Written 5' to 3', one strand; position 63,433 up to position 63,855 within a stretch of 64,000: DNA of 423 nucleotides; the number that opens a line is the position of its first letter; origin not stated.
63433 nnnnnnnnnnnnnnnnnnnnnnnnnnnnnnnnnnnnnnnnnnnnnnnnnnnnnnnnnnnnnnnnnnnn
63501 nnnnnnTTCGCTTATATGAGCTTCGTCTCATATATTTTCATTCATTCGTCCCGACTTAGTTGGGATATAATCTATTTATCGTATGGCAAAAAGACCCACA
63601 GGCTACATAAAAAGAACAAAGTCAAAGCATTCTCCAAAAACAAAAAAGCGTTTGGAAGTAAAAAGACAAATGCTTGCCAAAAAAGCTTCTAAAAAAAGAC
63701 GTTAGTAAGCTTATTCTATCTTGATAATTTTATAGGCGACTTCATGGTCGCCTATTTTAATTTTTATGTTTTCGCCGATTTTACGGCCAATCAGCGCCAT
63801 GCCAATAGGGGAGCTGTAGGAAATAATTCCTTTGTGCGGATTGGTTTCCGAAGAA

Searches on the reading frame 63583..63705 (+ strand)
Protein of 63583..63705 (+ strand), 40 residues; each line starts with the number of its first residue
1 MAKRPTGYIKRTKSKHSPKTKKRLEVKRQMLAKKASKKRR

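Call 33: search_protein_families(library=pfam, proteins=[window:63583-63705:+], max_evalue=0.1)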
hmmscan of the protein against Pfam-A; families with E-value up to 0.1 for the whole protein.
window:63583-63705:+ (40 aa): 0 families

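Call 49: find_encoding_contigs(protein=window:63583-63705:+, flank=4000, max_places=10)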
Protein window:63583-63705:+ (40 aa): 1 contig read that carries it; 1 place shown.
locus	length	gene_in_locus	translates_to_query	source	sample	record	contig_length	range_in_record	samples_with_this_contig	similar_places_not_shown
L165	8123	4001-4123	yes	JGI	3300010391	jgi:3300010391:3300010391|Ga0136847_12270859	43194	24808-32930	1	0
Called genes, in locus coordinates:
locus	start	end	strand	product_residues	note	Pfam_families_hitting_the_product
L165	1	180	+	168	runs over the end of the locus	PF01625:PMSR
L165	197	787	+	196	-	PF04832:SOUL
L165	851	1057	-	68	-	PF04070:DUF378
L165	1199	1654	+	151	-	-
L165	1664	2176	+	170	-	-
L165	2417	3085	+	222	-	-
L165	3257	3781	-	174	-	-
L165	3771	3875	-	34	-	-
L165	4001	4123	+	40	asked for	-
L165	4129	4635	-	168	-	PF03449:GreA_GreB_N, PF01272:GreA_GreB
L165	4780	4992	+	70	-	-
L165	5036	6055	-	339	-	PF00413:Peptidase_M10 (weak), PF07998:Peptidase_M54 (faint)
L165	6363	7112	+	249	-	PF23477:zf_Tbcl_2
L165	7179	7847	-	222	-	-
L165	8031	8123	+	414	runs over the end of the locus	PF00890:FAD_binding_2, PF01134:GIDA (faint), PF01266:DAO (faint), PF03486:HI0933_like, PF07992:Pyr_redox_2, PF12831:FAD_oxidored, PF13450:NAD_binding_8 (weak), PF22780:HI0933_like_1st, +1 more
